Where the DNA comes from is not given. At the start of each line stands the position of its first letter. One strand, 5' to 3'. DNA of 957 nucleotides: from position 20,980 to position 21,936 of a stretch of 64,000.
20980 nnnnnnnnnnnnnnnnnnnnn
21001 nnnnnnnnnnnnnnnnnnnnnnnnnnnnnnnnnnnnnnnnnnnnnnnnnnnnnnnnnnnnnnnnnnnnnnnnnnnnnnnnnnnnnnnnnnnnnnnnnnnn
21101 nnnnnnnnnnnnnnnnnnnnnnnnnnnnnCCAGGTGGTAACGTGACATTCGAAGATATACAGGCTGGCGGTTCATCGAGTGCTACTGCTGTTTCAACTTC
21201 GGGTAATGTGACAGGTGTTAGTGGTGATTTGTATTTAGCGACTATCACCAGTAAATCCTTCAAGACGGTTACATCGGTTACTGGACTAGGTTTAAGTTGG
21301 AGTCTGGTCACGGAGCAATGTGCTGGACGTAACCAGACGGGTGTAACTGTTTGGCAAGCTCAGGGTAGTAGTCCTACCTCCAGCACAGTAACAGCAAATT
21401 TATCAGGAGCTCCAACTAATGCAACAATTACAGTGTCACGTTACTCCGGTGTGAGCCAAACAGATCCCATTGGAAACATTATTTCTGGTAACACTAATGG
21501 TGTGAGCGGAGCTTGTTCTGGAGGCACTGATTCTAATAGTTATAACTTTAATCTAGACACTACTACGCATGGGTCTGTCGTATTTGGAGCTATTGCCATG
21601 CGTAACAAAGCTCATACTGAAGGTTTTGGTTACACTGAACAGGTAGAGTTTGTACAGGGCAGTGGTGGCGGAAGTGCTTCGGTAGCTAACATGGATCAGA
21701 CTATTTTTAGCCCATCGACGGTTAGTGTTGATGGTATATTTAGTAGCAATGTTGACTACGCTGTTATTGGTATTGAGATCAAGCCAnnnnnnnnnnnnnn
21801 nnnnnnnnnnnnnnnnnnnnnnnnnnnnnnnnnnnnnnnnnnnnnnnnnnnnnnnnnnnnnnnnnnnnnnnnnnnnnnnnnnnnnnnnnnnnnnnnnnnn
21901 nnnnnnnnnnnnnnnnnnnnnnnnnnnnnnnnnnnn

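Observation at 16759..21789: Giant 1.68k-aa secreted multi-module protein carrying very recent internal duplications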

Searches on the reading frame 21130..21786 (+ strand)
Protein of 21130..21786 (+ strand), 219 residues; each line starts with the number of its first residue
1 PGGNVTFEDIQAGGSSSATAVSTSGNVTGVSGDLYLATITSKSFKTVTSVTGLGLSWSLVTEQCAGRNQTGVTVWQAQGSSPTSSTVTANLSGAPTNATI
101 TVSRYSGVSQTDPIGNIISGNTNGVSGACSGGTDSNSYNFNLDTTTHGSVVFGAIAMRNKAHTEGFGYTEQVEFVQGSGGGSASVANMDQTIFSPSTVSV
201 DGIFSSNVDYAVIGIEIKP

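Call 18: search_solved_structures(query=window:21130-21786:+, max_evalue=1)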
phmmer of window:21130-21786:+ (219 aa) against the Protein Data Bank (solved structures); distinct sequences matched with E-value up to 1: 1.
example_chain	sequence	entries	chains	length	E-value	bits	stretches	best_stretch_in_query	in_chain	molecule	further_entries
4mt0_A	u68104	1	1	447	0.52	13.4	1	117-166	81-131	MtrE protein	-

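Call 49: predict_structure(alignment_id=A2)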
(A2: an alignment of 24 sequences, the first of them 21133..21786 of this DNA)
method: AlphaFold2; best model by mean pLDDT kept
length: 218 residues; sequences in the alignment: 24
mean_pLDDT: 96.4   pTM: 0.93
mean pLDDT of the five models: 96.4, 96.1, 96.1, 95.9, 92.9
residues with pLDDT >= 90: 207; 70-90: 10; 50-70: 1; < 50: 0
segments of 3 or more residues with pLDDT < 50: none
pLDDT, mean of each block of 10 residues (from residue 1): 91 98 98 98 97 98 93 96 98 98 96 97 92 94 97 97 98 96 98 97 97 98
secondary structure, 60 per line:
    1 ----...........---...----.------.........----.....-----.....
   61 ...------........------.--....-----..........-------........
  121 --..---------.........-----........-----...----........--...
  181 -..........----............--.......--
elements in order: E5-15 E19-21 E33-41 E46-50 E56-63 E70-77 E87-90 E96-105 E113-120 E134-142 E148-155 E161-163 E168-175 E182-191 E196-207 E210-216

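Call 61: search_protein_families(library=pfam, proteins=[window:21133-21786:+], max_evalue=10)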
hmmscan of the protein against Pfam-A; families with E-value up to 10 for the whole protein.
window:21133-21786:+ (218 aa): 1 family
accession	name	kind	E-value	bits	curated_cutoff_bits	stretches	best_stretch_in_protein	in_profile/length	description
PF23374.1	Fn3_arc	-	0.36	11.3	28.9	1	66-109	7-43/78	Archaeal fibronectin-III type-like domain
